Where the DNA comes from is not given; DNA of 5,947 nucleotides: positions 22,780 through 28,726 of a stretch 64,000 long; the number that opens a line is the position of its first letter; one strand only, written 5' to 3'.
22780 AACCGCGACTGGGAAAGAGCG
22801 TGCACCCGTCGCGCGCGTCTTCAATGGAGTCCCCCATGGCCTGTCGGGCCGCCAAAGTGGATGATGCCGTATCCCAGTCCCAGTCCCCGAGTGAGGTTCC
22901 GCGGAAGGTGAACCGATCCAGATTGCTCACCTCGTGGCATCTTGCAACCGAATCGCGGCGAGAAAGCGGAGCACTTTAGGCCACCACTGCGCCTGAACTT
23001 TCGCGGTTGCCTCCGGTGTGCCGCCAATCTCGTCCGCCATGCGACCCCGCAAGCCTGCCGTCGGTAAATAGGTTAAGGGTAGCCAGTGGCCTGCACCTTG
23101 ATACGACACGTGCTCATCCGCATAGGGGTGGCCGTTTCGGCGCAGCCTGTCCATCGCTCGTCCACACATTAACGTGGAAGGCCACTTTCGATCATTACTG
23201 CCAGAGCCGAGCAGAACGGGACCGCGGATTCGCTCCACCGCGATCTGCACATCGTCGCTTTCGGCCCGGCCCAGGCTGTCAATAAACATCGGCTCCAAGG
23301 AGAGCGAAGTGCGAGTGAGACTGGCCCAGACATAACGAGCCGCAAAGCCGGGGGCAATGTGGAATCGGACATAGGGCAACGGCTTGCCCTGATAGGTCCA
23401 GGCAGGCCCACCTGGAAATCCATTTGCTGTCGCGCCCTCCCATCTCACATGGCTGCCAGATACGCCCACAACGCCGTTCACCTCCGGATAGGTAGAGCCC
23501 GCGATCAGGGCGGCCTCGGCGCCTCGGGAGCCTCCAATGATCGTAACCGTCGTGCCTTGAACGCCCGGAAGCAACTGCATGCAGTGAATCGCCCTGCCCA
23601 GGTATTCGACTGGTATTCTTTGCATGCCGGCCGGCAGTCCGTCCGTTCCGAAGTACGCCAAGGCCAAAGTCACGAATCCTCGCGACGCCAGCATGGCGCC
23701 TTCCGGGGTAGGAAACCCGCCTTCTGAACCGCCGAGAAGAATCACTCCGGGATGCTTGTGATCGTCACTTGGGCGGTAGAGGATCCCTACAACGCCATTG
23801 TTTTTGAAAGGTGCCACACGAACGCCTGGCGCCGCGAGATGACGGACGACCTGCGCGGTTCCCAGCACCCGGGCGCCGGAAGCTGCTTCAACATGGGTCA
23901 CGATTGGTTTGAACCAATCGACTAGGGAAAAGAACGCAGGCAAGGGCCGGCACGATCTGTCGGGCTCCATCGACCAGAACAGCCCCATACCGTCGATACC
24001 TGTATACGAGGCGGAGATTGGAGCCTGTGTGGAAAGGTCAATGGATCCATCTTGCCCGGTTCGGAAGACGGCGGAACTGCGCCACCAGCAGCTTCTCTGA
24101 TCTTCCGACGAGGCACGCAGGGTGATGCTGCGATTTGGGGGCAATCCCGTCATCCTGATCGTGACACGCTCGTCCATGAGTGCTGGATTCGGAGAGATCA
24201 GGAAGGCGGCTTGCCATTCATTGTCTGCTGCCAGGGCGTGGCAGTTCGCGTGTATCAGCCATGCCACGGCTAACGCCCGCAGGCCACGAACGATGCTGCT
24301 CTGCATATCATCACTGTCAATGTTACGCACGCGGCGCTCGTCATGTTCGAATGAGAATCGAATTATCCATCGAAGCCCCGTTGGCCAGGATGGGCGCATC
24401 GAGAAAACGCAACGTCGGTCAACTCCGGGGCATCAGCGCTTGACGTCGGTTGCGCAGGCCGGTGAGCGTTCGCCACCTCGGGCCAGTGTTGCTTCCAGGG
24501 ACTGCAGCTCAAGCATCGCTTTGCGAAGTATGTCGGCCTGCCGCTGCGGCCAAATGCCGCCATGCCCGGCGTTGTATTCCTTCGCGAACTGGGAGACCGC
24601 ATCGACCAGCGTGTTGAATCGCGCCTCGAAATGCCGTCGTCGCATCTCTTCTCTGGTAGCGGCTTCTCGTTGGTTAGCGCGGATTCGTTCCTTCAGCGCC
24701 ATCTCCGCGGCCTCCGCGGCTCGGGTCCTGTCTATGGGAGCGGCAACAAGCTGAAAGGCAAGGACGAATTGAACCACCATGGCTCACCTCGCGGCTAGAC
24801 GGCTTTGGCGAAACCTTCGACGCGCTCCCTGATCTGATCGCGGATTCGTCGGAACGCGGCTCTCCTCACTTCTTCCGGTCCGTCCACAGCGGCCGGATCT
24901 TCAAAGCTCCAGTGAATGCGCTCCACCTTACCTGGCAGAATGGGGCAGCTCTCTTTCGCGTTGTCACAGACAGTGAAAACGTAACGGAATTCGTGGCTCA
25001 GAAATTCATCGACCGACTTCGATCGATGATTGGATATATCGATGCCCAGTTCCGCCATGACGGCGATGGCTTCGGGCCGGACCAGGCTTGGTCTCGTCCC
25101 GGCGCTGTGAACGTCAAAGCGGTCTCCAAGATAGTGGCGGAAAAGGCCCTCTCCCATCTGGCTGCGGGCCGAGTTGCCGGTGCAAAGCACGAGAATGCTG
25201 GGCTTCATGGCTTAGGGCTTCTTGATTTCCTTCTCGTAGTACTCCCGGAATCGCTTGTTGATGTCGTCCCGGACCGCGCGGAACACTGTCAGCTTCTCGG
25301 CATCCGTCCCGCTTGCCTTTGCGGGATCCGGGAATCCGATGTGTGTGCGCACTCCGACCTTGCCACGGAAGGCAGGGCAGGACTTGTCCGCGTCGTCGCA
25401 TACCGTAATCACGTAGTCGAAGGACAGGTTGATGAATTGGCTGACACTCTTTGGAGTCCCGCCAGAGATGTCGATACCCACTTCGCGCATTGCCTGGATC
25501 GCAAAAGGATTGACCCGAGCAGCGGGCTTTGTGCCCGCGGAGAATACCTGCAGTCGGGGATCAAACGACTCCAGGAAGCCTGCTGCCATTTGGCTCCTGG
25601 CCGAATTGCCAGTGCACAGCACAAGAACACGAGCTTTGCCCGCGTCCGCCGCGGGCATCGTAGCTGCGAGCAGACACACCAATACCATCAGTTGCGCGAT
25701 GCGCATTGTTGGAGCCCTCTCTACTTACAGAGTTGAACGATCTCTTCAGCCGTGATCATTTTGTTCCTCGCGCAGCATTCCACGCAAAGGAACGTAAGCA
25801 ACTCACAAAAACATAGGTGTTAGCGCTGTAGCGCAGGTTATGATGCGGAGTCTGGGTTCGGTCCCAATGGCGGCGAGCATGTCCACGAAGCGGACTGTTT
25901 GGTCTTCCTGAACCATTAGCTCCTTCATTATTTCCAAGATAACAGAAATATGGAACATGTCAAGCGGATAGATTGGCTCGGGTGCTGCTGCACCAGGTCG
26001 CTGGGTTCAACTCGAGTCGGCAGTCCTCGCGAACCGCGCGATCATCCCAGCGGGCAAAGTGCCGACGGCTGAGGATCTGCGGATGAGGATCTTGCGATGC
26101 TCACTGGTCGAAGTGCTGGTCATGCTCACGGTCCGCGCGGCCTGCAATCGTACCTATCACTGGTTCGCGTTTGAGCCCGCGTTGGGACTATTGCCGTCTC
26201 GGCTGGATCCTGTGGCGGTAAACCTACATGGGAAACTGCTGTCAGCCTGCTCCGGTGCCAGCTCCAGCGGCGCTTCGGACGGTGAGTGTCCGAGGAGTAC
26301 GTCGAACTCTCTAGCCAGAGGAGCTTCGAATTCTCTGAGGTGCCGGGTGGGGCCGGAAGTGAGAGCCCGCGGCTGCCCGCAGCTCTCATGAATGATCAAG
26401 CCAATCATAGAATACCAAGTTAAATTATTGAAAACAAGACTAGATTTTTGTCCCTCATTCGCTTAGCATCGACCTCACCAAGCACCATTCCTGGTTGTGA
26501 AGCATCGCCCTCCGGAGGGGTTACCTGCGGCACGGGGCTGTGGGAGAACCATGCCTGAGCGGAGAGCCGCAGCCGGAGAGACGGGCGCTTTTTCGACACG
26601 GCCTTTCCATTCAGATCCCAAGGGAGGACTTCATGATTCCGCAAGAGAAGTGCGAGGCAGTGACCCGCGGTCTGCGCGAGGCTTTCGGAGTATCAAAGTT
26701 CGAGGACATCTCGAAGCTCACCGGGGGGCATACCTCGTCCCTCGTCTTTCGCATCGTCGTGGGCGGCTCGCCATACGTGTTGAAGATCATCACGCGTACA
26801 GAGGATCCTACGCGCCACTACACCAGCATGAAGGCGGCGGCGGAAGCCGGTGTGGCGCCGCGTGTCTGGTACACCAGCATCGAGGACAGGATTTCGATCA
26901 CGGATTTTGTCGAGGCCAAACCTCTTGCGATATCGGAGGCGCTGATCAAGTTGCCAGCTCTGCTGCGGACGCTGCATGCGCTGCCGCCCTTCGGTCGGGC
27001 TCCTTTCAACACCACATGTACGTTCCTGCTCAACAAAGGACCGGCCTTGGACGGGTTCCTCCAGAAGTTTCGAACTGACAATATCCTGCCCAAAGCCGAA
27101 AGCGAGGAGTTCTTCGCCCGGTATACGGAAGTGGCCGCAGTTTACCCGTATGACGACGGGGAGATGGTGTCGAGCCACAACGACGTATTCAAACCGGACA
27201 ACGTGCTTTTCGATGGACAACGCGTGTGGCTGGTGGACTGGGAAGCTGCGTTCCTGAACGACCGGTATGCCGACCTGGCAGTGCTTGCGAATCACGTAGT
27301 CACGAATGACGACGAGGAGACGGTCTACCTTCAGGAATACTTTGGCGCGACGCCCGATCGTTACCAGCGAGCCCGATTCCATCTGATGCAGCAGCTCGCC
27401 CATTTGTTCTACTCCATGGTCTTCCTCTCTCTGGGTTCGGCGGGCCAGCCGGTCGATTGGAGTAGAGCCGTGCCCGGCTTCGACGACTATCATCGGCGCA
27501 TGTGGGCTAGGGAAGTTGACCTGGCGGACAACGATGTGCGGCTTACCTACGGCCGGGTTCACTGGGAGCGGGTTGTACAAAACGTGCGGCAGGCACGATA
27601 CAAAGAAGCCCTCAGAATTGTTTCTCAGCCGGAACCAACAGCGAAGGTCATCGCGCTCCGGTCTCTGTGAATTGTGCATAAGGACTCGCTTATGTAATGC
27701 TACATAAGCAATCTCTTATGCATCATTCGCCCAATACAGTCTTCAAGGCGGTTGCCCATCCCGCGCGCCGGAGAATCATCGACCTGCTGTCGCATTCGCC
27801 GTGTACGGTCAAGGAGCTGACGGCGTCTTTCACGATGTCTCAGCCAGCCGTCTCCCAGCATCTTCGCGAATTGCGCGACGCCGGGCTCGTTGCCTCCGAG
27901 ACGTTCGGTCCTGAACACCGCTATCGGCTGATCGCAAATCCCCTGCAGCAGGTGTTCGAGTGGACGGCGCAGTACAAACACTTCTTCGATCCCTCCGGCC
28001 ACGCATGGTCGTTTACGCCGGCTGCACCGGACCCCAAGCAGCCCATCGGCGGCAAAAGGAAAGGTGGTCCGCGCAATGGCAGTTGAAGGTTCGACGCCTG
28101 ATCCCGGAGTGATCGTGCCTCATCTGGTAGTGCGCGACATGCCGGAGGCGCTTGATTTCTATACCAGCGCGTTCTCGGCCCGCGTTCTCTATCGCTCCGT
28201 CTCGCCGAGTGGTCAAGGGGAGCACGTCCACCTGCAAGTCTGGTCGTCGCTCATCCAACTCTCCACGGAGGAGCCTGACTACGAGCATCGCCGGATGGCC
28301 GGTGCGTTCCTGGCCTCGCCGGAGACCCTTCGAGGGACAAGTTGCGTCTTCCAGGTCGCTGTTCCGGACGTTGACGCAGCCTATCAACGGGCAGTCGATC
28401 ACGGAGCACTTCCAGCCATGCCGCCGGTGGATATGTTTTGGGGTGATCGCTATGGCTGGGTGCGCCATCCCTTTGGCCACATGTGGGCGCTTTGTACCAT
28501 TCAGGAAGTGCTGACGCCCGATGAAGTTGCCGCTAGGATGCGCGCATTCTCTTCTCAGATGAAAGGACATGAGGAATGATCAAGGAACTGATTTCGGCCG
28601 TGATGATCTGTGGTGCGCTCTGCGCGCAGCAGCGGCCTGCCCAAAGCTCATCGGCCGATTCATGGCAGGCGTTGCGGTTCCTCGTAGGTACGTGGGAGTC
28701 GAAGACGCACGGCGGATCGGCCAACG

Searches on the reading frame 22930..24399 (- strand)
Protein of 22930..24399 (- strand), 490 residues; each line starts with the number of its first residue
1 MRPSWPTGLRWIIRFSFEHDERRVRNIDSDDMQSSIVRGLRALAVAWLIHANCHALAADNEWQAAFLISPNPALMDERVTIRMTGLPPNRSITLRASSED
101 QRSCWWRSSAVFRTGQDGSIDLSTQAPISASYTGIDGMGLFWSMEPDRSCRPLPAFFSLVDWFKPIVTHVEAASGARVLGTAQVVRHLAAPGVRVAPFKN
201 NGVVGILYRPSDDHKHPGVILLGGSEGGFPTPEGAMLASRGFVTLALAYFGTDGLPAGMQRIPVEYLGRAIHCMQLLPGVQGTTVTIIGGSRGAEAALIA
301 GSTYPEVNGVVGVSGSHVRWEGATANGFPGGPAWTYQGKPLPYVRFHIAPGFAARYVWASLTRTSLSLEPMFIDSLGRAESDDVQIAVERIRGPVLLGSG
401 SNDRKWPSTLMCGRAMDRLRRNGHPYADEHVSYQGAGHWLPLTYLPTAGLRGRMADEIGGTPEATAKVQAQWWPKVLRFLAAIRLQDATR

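Call 55: search_protein_families(library=pfam, proteins=[window:22930-24399:-], max_evalue=0.0001)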
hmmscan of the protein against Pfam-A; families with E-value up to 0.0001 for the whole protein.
window:22930-24399:- (490 aa): 2 families
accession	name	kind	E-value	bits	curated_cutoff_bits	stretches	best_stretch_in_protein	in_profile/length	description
PF04775.20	Bile_Hydr_Trans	-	7.9e-29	100.5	27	1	76-196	1-122/126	Acyl-CoA thioester hydrolase/BAAT N-terminal region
PF08840.17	BAAT_C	-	9e-25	88.4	20.9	1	262-481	1-205/210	BAAT / Acyl-CoA thioester hydrolase C terminal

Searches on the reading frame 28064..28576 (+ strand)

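Call 55: search_protein_families(library=pfam, proteins=[window:28064-28576:+], max_evalue=0.0001)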
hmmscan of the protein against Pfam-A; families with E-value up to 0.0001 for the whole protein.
window:28064-28576:+ (171 aa): 1 family
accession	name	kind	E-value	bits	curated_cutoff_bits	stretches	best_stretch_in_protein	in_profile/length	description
PF00903.31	Glyoxalase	-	1.6e-13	51.6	20.6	1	21-143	7-121/121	Glyoxalase/Bleomycin resistance protein/Dioxygenase superfamily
